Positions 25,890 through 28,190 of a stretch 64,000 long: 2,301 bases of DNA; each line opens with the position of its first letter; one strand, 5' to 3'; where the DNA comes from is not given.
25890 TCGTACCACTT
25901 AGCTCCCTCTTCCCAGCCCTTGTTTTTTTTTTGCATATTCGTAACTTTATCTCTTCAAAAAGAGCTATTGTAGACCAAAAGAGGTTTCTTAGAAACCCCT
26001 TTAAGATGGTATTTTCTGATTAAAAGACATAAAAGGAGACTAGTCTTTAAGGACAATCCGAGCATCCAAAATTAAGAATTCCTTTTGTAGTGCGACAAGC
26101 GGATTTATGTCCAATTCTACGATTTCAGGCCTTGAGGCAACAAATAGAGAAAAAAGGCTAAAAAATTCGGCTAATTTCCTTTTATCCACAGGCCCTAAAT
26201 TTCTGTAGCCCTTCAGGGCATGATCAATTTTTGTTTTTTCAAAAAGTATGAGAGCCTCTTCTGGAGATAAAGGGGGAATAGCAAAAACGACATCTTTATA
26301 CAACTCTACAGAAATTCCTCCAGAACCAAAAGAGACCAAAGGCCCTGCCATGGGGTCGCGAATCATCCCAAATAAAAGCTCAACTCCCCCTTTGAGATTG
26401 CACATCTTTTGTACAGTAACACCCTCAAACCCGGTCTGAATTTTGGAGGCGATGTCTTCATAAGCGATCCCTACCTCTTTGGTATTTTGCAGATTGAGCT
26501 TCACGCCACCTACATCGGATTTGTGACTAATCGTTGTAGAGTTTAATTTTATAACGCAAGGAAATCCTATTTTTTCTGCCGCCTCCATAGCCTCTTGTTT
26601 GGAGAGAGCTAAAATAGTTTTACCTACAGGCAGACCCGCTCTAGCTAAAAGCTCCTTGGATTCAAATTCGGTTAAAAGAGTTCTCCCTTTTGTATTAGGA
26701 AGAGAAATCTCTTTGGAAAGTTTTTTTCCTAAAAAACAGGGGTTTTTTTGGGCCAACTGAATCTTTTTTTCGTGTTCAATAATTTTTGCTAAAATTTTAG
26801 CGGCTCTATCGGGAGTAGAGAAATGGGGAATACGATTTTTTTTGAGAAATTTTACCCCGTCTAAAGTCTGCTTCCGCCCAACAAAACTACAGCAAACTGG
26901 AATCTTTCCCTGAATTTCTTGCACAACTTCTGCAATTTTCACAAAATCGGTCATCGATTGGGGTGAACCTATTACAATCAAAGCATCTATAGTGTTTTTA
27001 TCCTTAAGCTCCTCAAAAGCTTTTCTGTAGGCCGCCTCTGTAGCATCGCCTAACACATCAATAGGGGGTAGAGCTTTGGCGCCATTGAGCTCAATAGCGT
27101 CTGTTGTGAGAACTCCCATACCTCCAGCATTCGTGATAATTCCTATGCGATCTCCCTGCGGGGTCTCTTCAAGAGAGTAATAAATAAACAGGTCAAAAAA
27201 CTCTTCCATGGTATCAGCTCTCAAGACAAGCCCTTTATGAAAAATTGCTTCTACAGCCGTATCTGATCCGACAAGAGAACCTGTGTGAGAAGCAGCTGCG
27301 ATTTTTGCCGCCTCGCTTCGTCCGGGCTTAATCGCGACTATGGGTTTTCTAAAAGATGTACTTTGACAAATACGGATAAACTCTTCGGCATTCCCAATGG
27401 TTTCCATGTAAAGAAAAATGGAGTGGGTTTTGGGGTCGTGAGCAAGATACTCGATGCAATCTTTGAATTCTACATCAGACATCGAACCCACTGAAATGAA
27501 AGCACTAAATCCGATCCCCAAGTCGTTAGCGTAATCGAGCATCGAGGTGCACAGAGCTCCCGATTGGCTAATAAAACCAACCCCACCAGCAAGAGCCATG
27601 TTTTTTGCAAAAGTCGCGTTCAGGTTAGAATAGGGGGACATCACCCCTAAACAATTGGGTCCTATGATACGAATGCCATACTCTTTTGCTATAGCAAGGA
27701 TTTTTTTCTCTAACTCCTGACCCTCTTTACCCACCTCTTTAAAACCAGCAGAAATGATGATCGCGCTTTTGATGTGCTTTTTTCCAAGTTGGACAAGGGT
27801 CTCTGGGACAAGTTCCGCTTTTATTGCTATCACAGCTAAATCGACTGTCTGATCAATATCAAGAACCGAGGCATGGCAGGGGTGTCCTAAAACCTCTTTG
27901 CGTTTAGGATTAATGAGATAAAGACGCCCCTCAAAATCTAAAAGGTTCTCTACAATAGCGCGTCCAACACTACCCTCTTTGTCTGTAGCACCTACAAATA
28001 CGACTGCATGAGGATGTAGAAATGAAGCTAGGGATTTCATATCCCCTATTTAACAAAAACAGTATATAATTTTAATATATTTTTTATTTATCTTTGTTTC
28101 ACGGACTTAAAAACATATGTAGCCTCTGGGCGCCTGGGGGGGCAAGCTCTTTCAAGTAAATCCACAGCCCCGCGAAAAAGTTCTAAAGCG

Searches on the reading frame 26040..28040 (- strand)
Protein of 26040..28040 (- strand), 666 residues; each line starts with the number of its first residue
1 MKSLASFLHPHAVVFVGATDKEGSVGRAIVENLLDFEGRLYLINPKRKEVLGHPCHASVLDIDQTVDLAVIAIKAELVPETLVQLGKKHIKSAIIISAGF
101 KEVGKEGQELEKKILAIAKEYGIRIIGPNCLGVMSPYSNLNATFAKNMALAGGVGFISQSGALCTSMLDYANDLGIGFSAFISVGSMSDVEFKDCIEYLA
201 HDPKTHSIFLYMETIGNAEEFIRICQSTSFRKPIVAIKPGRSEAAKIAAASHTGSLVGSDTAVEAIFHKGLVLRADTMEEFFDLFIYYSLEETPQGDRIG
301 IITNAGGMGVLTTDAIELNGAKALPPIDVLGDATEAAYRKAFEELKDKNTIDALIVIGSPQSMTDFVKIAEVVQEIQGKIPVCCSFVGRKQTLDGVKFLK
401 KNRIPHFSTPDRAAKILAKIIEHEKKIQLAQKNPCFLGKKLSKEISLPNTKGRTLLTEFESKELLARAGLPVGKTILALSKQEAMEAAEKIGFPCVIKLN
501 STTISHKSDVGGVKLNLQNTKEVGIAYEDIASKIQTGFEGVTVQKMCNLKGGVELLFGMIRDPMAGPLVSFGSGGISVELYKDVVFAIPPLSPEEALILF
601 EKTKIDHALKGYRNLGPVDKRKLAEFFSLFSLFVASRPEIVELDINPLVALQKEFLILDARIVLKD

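Call 56: search_protein_families(library=pfam, proteins=[window:26040-28040:-], max_evalue=0.00001)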
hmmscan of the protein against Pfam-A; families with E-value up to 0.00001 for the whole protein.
window:26040-28040:- (666 aa): 4 families
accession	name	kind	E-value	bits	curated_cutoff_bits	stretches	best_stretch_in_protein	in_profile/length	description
PF13549.11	ATP-grasp_5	-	9.6e-67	225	27.6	1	451-664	5-221/221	ATP-grasp domain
PF13607.11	Succ_CoA_lig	-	4.6e-49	166.2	27.4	1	151-284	1-134/138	Succinyl-CoA ligase like flavodoxin domain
PF13380.12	CoA_binding_2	-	5e-24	85.4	22.8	1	13-135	3-115/116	CoA binding domain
PF02629.25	CoA_binding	-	6.5e-07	30.5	22.3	1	11-99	4-97/97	CoA binding domain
